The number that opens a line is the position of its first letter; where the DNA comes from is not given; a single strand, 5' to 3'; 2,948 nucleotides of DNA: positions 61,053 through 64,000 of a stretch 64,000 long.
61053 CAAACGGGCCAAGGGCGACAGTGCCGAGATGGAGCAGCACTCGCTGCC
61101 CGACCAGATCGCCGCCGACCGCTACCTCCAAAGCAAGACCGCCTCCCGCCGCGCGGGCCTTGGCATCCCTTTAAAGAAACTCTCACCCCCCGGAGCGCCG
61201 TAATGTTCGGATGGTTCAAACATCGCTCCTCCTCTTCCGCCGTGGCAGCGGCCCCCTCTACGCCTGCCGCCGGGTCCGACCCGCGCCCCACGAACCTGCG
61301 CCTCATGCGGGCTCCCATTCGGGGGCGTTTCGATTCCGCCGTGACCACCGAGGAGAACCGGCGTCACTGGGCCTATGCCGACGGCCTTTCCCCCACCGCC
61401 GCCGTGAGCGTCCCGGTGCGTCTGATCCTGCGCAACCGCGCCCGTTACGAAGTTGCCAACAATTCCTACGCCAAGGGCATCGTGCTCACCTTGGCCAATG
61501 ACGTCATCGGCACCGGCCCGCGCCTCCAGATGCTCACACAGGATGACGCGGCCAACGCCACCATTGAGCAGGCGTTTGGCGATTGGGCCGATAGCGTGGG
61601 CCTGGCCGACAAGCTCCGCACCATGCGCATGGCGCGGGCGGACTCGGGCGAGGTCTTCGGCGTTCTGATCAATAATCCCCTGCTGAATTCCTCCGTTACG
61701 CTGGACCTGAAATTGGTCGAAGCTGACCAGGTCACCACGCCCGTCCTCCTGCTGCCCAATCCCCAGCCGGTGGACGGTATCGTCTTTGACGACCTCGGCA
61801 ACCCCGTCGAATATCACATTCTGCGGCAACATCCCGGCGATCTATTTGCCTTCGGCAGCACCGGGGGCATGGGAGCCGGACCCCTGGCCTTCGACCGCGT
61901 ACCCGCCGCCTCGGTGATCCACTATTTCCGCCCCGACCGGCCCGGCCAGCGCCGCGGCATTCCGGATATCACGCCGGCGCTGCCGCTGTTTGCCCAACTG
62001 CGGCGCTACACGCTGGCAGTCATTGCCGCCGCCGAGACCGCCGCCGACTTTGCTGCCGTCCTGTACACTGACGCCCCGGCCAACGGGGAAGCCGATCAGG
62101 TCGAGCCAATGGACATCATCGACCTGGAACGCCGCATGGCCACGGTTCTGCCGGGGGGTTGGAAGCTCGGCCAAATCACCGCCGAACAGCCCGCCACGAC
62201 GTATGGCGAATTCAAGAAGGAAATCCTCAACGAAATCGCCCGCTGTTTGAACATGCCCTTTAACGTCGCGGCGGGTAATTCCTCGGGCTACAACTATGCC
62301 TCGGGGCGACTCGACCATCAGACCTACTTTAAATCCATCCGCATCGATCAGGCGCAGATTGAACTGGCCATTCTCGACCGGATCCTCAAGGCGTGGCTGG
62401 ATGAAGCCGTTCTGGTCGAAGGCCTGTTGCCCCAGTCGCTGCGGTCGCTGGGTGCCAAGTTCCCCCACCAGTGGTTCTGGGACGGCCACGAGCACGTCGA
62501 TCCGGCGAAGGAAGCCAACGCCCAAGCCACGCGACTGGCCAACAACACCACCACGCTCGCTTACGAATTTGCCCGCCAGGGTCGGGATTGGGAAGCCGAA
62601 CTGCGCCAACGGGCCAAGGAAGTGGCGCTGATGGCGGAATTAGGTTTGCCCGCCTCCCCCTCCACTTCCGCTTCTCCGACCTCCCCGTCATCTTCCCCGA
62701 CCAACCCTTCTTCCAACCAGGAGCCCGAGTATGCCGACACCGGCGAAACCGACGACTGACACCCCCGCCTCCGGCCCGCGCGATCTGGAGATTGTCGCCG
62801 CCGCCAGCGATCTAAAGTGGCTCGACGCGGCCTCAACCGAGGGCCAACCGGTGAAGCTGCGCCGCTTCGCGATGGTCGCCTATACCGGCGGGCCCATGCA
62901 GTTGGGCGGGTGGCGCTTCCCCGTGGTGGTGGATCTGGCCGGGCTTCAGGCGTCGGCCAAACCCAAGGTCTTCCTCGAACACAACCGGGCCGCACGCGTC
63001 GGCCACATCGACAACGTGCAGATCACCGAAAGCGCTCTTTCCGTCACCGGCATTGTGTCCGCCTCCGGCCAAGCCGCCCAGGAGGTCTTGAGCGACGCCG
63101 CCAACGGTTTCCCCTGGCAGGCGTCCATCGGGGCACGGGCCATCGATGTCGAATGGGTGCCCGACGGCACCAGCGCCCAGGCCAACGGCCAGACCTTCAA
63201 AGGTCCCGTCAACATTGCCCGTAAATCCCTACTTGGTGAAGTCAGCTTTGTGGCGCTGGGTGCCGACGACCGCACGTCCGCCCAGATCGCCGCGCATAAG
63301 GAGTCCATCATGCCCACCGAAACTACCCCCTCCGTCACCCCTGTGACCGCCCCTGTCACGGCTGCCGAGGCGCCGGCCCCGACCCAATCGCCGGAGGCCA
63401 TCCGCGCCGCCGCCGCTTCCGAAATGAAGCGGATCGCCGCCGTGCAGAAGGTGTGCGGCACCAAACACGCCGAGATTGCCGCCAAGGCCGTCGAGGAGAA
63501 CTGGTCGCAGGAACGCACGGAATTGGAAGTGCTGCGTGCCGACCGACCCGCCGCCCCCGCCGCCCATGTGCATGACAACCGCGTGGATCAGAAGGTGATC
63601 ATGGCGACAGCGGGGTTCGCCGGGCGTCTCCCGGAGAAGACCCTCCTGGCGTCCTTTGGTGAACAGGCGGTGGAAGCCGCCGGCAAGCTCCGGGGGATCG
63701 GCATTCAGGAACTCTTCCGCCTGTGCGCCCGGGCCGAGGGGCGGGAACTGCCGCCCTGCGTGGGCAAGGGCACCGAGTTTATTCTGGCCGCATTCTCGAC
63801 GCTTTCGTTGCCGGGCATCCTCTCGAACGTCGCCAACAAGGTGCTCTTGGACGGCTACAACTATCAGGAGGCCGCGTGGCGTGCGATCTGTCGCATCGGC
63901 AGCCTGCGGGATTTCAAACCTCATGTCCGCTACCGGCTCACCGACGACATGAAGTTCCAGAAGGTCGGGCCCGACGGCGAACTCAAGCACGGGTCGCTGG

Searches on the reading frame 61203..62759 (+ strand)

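Call 51: search_protein_families(library=phrogs, proteins=[window:61203-62759:+], max_evalue=0.001)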
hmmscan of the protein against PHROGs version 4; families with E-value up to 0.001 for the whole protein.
window:61203-62759:+ (518 aa): 2 families
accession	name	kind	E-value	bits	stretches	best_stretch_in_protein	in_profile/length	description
phrog_21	-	head and packaging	3.2e-59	201.8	1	43-507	42-529/1362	portal protein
phrog_537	-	head and packaging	1.5e-22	81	1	305-497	25-219/233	portal protein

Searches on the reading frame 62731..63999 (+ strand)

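Call 51: search_protein_families(library=phrogs, proteins=[window:62731-63999:+], max_evalue=0.001)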
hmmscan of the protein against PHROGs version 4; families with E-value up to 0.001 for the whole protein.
window:62731-63999:+ (423 aa): 3 families
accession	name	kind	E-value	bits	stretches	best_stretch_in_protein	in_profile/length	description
phrog_4523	-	head and packaging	2.3e-24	87.1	1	80-423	74-424/644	major head and protease protein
phrog_3244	-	head and packaging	6.9e-18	66.4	1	80-193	73-186/326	head maturation protease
phrog_133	-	head and packaging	2.8e-17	63.6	1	184-422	205-445/668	head maturation protease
